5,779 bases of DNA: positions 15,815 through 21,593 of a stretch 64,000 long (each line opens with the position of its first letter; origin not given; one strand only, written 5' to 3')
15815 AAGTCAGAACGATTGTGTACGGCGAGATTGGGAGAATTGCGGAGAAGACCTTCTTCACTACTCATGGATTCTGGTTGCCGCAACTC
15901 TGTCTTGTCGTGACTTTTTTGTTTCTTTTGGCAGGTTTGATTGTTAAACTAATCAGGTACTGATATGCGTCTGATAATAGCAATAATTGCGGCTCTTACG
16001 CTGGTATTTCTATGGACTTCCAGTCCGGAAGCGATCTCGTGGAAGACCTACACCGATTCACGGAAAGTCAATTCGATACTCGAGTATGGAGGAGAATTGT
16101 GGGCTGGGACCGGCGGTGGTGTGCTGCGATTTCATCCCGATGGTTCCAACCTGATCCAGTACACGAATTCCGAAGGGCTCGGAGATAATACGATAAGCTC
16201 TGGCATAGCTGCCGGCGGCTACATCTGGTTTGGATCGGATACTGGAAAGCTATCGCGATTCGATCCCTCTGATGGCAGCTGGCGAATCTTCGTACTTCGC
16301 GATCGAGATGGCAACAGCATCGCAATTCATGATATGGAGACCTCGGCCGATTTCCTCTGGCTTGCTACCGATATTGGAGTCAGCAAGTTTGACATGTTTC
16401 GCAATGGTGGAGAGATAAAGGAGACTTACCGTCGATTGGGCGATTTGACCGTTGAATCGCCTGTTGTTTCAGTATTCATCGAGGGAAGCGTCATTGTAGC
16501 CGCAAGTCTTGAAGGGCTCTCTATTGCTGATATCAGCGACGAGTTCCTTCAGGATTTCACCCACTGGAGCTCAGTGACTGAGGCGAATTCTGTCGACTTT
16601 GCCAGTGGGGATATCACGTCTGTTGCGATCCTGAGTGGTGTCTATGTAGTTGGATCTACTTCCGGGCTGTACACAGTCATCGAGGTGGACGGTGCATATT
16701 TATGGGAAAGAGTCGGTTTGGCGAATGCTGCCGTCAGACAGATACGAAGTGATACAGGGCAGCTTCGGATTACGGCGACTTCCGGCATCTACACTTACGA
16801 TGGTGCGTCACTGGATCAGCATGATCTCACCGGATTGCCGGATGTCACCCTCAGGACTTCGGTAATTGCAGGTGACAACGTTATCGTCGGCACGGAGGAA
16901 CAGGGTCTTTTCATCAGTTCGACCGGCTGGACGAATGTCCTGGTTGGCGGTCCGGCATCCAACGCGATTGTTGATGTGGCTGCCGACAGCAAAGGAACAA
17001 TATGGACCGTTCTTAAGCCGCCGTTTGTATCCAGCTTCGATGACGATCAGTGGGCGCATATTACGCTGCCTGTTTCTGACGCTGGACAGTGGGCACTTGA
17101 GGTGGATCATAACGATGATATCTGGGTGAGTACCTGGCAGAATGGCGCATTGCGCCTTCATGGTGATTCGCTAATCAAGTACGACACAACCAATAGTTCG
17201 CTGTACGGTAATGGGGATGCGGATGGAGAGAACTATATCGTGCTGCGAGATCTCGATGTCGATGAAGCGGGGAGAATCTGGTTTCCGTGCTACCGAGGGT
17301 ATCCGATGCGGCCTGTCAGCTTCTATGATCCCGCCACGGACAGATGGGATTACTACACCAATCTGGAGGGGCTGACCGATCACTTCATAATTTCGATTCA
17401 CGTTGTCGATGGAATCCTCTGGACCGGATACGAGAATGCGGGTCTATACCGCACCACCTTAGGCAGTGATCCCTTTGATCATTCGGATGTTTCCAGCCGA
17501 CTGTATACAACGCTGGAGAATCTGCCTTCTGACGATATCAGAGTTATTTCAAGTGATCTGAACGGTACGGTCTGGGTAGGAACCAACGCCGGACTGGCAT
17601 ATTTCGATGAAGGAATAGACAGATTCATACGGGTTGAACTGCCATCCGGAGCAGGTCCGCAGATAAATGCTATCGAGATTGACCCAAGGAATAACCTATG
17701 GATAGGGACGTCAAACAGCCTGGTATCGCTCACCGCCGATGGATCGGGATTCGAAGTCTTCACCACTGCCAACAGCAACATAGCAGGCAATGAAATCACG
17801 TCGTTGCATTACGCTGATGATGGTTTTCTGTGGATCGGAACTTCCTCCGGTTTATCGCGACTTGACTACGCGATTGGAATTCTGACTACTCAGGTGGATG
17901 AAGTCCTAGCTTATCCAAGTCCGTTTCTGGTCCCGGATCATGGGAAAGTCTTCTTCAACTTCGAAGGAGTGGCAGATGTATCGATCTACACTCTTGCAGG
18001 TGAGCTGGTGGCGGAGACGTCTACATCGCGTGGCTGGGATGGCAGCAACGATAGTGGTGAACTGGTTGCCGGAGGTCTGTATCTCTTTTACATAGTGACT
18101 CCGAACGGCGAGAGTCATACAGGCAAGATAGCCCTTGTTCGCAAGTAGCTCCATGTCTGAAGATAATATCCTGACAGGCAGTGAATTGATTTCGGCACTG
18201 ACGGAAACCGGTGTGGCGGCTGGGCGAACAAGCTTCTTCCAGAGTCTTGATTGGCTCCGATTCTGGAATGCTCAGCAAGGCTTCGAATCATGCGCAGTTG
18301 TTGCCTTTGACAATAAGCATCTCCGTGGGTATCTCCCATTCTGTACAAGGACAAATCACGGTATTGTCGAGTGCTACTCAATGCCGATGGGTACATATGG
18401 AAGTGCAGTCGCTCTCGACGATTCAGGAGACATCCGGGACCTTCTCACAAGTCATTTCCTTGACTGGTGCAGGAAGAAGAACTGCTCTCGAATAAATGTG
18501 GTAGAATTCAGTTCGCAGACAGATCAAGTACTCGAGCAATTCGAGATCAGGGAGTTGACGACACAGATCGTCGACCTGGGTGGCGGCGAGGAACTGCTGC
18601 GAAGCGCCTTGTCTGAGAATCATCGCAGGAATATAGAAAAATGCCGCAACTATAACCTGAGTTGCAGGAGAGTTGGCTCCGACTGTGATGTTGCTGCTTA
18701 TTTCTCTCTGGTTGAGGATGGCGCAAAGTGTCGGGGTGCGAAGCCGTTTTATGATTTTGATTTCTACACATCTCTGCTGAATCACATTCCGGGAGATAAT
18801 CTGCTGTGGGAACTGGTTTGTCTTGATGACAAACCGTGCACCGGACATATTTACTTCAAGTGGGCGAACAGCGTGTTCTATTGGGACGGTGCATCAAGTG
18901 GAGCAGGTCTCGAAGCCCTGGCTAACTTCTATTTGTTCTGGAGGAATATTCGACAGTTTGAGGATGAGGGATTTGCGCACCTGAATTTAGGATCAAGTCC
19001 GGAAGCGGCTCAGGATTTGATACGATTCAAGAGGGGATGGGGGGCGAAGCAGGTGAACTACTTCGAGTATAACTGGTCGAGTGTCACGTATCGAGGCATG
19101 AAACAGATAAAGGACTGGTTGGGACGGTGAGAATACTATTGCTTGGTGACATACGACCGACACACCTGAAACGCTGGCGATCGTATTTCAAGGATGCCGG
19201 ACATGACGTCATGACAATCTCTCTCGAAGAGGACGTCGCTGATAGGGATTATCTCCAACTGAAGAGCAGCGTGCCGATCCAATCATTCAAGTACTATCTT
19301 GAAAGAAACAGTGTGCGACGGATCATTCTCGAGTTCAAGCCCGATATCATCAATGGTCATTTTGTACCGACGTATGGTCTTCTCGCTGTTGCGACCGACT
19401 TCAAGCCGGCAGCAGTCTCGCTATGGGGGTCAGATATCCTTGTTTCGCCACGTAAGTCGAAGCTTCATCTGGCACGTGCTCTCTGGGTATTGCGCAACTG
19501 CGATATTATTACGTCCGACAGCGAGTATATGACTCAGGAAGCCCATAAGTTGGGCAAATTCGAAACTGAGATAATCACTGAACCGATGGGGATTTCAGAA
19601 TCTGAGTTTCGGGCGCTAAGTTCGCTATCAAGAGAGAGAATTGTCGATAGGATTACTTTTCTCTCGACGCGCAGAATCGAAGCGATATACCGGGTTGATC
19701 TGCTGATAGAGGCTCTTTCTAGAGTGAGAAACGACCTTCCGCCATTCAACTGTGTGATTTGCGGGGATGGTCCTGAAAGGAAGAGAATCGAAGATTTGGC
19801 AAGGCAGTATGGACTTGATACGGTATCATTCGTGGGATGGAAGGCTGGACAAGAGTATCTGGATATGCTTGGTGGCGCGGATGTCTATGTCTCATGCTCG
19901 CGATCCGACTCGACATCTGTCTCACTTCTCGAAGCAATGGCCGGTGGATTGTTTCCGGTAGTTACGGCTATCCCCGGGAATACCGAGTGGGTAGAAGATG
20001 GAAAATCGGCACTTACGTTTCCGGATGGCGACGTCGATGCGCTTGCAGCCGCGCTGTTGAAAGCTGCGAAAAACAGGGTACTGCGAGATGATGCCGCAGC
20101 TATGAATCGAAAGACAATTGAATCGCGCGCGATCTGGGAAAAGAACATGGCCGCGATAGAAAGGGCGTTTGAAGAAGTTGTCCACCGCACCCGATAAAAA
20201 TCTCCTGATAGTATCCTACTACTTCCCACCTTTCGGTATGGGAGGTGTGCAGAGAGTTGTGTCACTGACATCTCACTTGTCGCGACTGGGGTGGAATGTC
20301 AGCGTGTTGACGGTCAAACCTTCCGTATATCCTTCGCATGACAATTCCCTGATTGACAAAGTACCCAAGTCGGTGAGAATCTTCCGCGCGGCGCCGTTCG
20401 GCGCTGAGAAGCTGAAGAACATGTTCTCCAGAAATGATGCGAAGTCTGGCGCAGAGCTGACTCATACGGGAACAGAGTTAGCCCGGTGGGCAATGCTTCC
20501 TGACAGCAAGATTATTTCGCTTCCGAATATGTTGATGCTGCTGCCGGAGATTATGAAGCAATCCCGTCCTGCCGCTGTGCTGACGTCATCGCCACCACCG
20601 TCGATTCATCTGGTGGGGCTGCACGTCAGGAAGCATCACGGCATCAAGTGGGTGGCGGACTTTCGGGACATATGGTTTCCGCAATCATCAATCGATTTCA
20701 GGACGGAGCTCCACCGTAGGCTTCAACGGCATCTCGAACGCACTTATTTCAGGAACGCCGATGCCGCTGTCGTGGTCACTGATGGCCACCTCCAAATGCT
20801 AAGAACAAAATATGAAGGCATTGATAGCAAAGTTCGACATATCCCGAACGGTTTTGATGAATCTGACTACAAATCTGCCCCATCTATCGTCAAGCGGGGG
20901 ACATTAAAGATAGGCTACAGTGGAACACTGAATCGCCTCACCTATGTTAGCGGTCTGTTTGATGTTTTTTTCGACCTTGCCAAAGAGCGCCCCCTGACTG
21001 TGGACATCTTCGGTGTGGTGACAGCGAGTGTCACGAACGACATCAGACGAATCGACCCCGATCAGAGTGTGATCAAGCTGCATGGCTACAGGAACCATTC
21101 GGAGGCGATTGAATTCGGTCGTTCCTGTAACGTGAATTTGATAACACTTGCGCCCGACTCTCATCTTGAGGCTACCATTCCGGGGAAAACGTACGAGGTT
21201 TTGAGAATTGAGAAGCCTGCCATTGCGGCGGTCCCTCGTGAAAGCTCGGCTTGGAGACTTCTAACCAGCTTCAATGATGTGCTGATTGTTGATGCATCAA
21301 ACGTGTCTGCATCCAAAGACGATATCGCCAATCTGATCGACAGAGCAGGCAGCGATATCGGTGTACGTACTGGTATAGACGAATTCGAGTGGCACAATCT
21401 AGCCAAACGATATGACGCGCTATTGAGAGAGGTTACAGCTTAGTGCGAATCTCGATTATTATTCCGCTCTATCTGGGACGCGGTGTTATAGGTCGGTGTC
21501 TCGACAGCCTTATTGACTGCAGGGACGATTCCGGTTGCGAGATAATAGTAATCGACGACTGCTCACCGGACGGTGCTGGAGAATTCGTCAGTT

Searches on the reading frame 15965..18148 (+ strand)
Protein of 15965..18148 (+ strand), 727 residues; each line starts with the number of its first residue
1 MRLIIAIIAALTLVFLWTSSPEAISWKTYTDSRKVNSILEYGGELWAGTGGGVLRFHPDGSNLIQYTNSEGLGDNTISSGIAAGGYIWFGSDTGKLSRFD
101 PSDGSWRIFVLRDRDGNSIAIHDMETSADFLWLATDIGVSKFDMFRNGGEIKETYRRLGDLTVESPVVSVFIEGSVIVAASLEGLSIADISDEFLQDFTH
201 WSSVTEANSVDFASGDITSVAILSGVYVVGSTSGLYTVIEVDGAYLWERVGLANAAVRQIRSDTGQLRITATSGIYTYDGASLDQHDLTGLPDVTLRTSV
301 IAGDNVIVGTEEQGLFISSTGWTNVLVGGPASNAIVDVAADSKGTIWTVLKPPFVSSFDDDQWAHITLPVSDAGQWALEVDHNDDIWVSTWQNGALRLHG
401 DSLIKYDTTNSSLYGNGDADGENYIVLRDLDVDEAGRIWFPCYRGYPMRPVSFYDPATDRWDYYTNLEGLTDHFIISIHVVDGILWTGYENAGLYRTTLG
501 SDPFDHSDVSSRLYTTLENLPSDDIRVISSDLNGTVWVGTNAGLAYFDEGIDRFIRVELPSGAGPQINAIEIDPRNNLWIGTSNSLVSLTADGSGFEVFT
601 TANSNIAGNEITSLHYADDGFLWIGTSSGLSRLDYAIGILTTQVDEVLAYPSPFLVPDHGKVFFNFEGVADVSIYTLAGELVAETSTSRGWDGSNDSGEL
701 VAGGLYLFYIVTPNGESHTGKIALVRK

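Call 7: search_protein_families(library=pfam, proteins=[window:15965-18148:+], max_evalue=0.00001)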
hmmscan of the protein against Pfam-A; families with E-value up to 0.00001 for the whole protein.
window:15965-18148:+ (727 aa): 2 families
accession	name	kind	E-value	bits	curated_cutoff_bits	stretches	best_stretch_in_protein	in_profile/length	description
PF07494.17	Reg_prop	-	4.3e-14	51.3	20.4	0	564-584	4-24/24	Two component regulator propeller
PF21544.3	PorZ_N_b_propeller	-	1.8e-06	28.8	27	0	119-202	79-154/154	TSS9, PorZ, N-terminal beta-propeller domain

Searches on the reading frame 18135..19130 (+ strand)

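Call 7: search_protein_families(library=pfam, proteins=[window:18135-19130:+], max_evalue=0.00001)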
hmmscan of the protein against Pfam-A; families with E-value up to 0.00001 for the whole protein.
window:18135-19130:+ (331 aa): 1 family
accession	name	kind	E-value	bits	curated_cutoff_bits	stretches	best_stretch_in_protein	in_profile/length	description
PF13480.13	Acetyltransf_6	-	1.8e-06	28.6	22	1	162-290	6-139/143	Acetyltransferase (GNAT) domain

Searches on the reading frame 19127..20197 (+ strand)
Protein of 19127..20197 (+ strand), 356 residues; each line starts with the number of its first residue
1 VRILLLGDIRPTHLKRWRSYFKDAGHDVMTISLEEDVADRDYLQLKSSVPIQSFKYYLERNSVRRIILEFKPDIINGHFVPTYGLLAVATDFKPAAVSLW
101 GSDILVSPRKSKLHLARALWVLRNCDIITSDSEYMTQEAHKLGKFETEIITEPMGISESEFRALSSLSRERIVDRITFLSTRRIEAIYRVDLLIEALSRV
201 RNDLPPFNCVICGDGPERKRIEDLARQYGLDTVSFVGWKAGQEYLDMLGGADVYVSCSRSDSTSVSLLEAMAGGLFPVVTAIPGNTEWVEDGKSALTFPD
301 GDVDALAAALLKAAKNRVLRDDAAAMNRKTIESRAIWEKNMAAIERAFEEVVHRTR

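Call 7: search_protein_families(library=pfam, proteins=[window:19127-20197:+], max_evalue=0.00001)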
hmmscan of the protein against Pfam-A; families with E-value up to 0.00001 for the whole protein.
window:19127-20197:+ (356 aa): 5 families
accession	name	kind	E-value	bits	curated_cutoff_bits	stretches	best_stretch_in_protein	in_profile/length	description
PF00534.26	Glycos_transf_1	-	1.9e-30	106.1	26.4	1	174-328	14-170/172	Glycosyl transferases group 1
PF13692.12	Glyco_trans_1_4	-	1.6e-25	90.4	27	1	179-315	5-141/142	Glycosyl transferases group 1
PF13477.12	Glyco_trans_4_2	-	1.3e-19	71.2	23.4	1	2-132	1-139/139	Glycosyl transferase 4-like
PF13524.12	Glyco_trans_1_2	-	1.7e-07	31.7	25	1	194-345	6-143/144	Glycosyl transferase-like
PF13439.12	Glyco_transf_4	-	8.5e-07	29.6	28.5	1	12-143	6-153/170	Glycosyltransferase Family 4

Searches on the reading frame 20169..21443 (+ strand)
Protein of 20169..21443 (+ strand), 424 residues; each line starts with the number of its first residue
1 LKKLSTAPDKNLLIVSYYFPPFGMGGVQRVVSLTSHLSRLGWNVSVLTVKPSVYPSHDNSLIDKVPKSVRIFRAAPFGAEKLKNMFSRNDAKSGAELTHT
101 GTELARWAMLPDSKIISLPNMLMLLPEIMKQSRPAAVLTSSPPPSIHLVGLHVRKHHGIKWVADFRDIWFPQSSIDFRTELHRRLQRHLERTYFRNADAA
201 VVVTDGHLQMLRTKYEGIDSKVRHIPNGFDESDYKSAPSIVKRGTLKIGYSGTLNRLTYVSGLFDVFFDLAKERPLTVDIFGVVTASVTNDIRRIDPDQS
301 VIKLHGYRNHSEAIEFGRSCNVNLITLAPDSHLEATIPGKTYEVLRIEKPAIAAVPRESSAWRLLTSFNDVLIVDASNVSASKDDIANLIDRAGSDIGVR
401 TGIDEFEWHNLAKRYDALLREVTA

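Call 7: search_protein_families(library=pfam, proteins=[window:20169-21443:+], max_evalue=0.00001)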
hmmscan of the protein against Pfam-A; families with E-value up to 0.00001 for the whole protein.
window:20169-21443:+ (424 aa): 2 families
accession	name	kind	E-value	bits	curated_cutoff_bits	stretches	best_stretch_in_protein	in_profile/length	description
PF13579.12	Glyco_trans_4_4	-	2.4e-14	54.4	29.7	1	25-228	2-158/158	Glycosyl transferase 4-like domain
PF13439.12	Glyco_transf_4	-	7.7e-14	52.5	28.5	1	25-231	2-168/170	Glycosyltransferase Family 4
